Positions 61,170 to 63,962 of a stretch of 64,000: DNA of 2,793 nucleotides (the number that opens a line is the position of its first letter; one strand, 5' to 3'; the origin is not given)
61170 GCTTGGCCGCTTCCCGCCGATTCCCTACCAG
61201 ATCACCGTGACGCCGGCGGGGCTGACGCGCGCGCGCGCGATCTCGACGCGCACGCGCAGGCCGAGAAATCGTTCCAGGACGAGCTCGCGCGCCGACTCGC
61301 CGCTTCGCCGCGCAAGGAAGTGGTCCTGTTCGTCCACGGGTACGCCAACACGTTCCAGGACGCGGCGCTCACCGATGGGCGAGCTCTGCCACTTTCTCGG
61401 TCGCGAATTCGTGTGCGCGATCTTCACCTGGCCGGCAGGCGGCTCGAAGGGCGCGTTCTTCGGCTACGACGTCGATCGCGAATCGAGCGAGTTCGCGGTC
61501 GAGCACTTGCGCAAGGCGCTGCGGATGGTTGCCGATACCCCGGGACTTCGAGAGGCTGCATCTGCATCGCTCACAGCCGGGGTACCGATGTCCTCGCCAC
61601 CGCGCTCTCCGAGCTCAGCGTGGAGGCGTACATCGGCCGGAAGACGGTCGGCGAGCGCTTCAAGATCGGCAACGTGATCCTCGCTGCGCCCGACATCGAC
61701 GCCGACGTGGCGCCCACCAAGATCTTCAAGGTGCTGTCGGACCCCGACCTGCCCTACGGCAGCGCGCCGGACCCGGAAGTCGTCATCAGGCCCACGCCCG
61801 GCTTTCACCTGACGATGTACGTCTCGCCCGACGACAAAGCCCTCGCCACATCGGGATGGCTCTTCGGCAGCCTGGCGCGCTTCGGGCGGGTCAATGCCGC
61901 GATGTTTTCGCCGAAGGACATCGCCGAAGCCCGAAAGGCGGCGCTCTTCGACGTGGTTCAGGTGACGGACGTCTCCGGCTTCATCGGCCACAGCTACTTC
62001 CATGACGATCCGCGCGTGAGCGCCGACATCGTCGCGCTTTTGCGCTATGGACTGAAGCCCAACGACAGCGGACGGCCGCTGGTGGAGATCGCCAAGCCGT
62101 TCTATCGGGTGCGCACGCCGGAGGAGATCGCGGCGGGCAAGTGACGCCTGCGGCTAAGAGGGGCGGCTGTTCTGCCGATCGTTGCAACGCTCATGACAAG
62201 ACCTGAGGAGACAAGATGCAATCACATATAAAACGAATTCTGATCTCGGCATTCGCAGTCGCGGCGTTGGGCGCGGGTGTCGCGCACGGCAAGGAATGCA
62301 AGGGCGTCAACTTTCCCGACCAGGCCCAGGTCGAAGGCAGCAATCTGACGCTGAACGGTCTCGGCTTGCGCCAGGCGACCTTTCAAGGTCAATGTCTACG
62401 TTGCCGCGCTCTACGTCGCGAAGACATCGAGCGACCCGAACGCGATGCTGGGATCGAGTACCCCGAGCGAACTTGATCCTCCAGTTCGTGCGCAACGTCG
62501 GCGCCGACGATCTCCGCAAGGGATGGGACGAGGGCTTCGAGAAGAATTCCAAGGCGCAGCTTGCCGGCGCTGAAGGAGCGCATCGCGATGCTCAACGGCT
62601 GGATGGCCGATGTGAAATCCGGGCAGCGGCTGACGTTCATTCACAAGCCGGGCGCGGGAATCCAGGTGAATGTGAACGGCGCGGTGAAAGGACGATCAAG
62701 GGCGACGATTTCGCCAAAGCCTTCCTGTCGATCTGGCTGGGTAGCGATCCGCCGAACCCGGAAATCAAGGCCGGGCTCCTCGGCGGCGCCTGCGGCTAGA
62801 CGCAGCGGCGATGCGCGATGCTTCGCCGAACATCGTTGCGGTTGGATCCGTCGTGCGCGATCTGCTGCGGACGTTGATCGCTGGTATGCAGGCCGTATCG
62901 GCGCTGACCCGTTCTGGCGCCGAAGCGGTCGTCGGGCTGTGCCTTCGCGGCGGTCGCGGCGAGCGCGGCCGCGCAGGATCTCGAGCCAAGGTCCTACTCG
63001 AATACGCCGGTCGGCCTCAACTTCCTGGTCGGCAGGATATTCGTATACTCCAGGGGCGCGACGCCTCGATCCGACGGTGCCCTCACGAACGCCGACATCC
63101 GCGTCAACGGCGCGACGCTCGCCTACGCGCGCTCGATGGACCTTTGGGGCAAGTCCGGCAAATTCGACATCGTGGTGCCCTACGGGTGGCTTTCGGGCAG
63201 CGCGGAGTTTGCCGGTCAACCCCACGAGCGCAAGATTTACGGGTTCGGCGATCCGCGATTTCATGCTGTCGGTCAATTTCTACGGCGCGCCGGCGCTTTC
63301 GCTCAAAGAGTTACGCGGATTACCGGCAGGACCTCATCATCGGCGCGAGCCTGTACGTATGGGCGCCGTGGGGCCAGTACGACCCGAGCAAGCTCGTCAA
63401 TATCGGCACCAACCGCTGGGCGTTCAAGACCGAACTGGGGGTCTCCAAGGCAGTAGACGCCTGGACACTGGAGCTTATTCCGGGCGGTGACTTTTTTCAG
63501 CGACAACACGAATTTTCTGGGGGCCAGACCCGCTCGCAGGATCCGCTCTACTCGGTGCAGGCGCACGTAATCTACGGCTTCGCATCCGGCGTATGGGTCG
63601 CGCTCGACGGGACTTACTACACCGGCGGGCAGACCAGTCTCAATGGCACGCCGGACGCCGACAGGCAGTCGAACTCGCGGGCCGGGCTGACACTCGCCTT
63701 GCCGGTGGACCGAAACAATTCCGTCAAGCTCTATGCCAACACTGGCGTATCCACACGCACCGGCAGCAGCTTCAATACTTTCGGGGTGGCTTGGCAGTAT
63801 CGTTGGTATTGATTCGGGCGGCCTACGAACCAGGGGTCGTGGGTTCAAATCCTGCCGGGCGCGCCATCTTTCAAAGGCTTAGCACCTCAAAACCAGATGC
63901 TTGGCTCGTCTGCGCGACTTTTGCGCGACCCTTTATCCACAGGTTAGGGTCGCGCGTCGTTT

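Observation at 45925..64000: Two related islands appear stacked in tandem at one tRNA-Arg(ACG) gene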

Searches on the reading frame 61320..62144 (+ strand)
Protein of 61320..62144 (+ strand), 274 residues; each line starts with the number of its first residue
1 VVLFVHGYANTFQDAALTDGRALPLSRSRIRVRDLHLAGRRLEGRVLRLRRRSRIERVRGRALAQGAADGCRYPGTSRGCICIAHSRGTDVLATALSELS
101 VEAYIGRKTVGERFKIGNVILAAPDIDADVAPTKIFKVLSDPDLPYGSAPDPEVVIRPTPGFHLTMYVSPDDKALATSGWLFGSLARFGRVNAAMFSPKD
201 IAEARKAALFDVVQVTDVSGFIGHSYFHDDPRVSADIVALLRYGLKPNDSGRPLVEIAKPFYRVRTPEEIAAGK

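Call 9: search_protein_families(library=pfam, proteins=[window:61320-62144:+], max_evalue=0.01)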
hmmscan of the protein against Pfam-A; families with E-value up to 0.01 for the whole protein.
window:61320-62144:+ (274 aa): 1 family
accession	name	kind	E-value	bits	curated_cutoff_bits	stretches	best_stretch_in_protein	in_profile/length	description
PF05990.18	DUF900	-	1.7e-28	100.1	20.5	1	82-237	98-228/232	Alpha/beta hydrolase of unknown function (DUF900)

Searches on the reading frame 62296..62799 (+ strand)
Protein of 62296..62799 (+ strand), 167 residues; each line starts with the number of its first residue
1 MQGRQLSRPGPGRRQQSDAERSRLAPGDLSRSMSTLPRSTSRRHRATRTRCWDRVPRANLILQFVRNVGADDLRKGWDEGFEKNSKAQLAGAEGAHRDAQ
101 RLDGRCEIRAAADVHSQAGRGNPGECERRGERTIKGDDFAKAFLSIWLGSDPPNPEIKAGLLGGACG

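Call 9: search_protein_families(library=pfam, proteins=[window:62296-62799:+], max_evalue=0.01)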
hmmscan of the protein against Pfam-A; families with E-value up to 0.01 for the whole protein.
window:62296-62799:+ (167 aa): 1 family
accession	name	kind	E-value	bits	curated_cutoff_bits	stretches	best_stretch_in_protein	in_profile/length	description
PF16036.10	Chalcone_3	-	1.2e-12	48.7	27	1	56-163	56-165/165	Chalcone isomerase-like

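Call 27: find_encoding_contigs(protein=window:62296-62799:+, flank=10000, max_places=4)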
Protein window:62296-62799:+ (167 aa): no gene with exactly this product is on record in the collection.

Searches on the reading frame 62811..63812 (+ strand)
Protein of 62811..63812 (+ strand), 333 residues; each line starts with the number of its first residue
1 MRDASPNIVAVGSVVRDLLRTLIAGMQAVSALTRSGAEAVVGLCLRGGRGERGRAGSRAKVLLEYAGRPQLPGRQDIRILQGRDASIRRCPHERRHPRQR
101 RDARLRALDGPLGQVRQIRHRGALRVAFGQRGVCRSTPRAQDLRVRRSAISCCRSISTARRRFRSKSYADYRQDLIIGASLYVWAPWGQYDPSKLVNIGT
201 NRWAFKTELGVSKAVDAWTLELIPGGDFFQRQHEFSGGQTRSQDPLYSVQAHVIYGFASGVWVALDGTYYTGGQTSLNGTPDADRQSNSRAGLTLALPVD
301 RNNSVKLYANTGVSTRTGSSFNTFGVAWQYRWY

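Call 9: search_protein_families(library=pfam, proteins=[window:62811-63812:+], max_evalue=0.01)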
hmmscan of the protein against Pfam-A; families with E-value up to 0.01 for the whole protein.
window:62811-63812:+ (333 aa): 1 family
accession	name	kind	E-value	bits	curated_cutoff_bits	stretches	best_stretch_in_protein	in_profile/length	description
PF13557.12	Phenol_MetA_deg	-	3.6e-14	53.8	22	1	177-327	91-239/242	Putative MetA-pathway of phenol degradation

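Call 10: find_encoding_contigs(protein=window:62811-63812:+, flank=10000, max_places=6)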
Protein window:62811-63812:+ (333 aa): no gene with exactly this product is on record in the collection.
